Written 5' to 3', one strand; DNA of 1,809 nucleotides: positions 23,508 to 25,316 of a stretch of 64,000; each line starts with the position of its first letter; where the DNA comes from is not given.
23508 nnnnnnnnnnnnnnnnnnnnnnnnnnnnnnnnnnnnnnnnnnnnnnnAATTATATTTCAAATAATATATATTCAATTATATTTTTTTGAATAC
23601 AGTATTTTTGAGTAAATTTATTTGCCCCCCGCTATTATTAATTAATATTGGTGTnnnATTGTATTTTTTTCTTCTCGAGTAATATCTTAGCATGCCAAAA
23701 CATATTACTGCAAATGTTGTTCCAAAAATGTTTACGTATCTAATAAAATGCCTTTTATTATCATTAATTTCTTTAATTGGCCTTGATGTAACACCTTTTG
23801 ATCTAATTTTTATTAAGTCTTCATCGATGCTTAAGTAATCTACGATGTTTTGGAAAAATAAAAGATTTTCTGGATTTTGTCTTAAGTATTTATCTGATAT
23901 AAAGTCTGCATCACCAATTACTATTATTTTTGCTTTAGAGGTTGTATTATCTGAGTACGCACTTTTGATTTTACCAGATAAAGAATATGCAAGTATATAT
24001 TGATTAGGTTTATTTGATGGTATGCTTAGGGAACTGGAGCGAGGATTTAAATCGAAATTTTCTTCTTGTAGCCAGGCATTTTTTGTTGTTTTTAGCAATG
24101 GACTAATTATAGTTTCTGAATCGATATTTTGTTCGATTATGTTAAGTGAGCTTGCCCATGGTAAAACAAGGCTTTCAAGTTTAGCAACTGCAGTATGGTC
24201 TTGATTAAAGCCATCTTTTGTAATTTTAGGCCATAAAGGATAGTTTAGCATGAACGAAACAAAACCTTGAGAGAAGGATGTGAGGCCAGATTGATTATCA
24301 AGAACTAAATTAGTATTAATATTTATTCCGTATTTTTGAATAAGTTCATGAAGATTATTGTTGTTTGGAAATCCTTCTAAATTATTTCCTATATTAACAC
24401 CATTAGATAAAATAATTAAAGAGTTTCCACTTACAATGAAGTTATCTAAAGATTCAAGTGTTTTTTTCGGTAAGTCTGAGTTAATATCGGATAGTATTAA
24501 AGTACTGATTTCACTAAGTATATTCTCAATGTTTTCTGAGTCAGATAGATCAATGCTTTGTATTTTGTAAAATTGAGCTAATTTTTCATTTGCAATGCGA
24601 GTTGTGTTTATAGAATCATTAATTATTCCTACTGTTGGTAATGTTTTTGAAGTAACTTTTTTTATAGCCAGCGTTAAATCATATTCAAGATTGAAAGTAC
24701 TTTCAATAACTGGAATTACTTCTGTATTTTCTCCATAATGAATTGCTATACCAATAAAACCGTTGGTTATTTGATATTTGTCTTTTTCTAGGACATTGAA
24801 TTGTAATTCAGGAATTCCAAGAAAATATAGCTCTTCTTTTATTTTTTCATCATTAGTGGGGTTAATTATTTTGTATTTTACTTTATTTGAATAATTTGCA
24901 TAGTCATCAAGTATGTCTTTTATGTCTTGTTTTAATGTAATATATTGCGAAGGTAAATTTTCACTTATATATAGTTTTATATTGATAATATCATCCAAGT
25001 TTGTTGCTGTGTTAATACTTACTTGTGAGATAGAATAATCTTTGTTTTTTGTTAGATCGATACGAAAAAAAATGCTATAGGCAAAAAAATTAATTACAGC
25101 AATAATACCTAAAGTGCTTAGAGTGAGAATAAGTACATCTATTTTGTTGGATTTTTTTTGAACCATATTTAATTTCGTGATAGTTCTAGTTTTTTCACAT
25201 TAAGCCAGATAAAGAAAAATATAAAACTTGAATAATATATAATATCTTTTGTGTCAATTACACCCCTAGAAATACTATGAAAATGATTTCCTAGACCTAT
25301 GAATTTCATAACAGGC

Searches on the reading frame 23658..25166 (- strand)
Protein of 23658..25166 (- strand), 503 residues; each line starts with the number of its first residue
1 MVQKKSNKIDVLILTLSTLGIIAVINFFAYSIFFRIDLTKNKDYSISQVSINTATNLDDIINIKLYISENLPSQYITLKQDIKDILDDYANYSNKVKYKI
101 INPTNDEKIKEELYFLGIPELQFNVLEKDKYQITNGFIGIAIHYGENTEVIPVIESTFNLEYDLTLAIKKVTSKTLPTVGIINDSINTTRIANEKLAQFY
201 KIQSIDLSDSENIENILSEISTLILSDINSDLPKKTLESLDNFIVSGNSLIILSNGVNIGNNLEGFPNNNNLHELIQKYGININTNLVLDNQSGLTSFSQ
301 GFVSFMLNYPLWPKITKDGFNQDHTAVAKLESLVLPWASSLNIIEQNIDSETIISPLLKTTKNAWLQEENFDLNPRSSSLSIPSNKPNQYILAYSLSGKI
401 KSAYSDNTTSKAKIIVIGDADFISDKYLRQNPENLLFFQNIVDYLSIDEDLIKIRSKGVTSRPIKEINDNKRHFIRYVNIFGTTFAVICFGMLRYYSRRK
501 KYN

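Call 27: search_protein_families(library=ncbifam, proteins=[window:23658-25166:-], max_evalue=0.00001)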
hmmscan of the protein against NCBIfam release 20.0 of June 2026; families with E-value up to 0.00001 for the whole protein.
window:23658-25166:- (503 aa): 1 family
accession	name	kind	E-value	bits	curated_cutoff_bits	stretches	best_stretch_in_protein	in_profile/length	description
TIGR03521.1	GldG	equivalog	6.4e-48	163.7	389.85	1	18-502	7-551/552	gliding motility-associated ABC transporter substrate-binding protein GldG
